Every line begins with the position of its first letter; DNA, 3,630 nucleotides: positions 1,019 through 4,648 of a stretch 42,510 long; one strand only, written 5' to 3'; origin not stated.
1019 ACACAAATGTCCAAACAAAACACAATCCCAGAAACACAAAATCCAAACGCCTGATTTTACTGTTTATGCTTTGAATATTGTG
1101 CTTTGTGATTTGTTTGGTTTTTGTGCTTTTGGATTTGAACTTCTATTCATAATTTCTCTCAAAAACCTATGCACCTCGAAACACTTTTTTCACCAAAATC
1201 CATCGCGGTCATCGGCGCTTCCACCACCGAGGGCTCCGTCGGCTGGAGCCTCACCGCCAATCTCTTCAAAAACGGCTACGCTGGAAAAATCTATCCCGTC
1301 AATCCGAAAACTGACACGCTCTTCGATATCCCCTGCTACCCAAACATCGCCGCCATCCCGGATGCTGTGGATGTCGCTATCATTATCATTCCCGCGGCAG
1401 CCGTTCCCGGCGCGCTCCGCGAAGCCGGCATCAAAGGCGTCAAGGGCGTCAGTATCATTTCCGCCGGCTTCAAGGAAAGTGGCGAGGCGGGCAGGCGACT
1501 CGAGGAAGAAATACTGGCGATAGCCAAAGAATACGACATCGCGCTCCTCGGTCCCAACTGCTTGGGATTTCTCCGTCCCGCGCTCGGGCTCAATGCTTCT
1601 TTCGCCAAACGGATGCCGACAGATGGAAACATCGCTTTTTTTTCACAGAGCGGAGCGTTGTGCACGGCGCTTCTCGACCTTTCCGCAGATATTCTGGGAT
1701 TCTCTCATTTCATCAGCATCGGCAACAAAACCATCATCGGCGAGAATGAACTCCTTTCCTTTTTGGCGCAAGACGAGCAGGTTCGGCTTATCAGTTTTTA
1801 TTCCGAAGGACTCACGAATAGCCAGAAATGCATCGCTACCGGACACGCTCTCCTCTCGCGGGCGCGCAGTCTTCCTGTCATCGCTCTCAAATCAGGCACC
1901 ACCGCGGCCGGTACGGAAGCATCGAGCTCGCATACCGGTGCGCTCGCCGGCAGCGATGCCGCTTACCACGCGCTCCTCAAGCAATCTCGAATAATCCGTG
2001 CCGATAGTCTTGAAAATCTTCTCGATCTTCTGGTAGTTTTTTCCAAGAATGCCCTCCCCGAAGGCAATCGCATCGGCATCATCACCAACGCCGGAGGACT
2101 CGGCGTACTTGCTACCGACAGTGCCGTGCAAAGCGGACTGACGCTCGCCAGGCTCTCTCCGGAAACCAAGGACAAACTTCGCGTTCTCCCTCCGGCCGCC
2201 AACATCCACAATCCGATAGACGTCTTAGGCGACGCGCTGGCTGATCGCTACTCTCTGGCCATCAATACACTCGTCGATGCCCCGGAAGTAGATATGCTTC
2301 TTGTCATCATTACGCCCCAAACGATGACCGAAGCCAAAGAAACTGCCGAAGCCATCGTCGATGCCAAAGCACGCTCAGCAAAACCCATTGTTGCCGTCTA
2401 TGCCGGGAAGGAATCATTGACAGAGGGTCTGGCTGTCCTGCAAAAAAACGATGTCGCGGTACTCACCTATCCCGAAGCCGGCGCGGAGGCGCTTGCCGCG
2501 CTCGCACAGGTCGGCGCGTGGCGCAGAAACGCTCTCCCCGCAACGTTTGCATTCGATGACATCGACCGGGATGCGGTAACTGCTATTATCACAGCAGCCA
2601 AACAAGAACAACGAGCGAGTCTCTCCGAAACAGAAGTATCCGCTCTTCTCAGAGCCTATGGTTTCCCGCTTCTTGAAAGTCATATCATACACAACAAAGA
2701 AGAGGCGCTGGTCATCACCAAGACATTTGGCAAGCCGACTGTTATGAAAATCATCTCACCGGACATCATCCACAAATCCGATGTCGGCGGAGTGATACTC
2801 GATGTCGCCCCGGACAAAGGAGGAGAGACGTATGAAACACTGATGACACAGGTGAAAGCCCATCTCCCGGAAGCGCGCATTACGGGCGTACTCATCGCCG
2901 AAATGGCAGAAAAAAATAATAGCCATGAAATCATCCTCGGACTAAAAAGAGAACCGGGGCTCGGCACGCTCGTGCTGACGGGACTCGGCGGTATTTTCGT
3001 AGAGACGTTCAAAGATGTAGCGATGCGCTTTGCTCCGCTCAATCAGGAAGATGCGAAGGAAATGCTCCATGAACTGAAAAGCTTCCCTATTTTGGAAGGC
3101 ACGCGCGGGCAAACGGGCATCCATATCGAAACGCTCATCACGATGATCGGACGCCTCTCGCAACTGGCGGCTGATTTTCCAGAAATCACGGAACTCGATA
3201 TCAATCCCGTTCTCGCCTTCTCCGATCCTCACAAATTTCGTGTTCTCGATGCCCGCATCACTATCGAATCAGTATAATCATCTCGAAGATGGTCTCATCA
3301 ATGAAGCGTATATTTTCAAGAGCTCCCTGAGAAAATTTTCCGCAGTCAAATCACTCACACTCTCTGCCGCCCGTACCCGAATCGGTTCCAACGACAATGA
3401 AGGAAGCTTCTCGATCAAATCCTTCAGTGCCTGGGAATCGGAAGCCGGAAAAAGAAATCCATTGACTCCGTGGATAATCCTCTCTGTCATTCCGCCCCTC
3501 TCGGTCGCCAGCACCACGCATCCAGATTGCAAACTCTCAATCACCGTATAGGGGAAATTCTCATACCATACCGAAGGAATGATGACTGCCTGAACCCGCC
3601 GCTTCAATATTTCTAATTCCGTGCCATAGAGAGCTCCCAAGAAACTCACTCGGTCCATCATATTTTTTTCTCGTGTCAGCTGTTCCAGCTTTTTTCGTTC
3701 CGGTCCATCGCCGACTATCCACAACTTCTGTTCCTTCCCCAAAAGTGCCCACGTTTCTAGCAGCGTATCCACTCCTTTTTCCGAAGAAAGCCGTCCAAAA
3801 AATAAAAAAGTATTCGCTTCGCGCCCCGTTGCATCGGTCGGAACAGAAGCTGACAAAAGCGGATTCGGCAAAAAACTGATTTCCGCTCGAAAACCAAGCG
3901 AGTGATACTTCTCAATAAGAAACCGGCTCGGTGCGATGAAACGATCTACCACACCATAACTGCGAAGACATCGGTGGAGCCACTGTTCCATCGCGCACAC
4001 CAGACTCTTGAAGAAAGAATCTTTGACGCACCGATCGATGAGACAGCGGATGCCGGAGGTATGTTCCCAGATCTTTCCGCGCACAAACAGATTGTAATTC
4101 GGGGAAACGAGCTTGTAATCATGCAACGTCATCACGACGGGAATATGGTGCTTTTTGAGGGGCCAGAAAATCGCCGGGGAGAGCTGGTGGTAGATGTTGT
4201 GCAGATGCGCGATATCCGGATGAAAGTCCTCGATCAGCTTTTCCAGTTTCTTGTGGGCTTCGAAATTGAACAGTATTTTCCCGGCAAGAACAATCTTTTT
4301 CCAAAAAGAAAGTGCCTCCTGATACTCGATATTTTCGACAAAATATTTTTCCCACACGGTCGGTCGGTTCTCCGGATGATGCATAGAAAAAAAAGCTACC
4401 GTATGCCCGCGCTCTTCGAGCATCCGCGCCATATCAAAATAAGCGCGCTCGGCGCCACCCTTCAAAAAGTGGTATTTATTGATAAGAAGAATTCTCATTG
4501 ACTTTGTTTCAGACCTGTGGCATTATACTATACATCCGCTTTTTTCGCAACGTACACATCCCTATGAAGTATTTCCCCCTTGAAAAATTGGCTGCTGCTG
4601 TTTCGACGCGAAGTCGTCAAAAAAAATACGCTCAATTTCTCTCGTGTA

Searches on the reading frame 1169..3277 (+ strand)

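Call 55: search_protein_families(library=pfam, proteins=[window:1169-3277:+], max_evalue=0.001)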
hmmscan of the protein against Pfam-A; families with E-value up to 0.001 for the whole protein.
window:1169-3277:+ (702 aa): 5 families
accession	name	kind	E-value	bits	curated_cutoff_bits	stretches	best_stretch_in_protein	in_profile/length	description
PF13549.11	ATP-grasp_5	-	3.1e-68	229.9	27.6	1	477-699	2-221/221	ATP-grasp domain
PF13607.11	Succ_CoA_lig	-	1.2e-40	138.9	27.4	1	153-290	2-137/138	Succinyl-CoA ligase like flavodoxin domain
PF13380.12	CoA_binding_2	-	4.3e-24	85.6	22.8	1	10-135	1-114/116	CoA binding domain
PF19045.5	Ligase_CoA_2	-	4.1e-13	50.1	23.7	1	304-455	3-158/162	Ligase-CoA domain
PF02629.25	CoA_binding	-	3.9e-12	47.2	22.3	1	8-100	2-97/97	CoA binding domain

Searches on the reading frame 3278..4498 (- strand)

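Call 55: search_protein_families(library=pfam, proteins=[window:3278-4498:-], max_evalue=0.001)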
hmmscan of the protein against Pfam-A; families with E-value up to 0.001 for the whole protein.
window:3278-4498:- (406 aa): 5 families
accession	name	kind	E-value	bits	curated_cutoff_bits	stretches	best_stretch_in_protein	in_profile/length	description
PF00534.26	Glycos_transf_1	-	1.2e-31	109.9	26.4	1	227-366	14-156/172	Glycosyl transferases group 1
PF13692.12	Glyco_trans_1_4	-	7.8e-28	97.9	27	1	229-365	2-139/142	Glycosyl transferases group 1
PF13439.12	Glyco_transf_4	-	1.6e-17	64.5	28.5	1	14-213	2-165/170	Glycosyltransferase Family 4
PF13579.12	Glyco_trans_4_4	-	1.4e-11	45.4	29.7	1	14-212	1-157/158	Glycosyl transferase 4-like domain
PF13477.12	Glyco_trans_4_2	-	0.00073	20.2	23.4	0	21-133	14-115/139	Glycosyl transferase 4-like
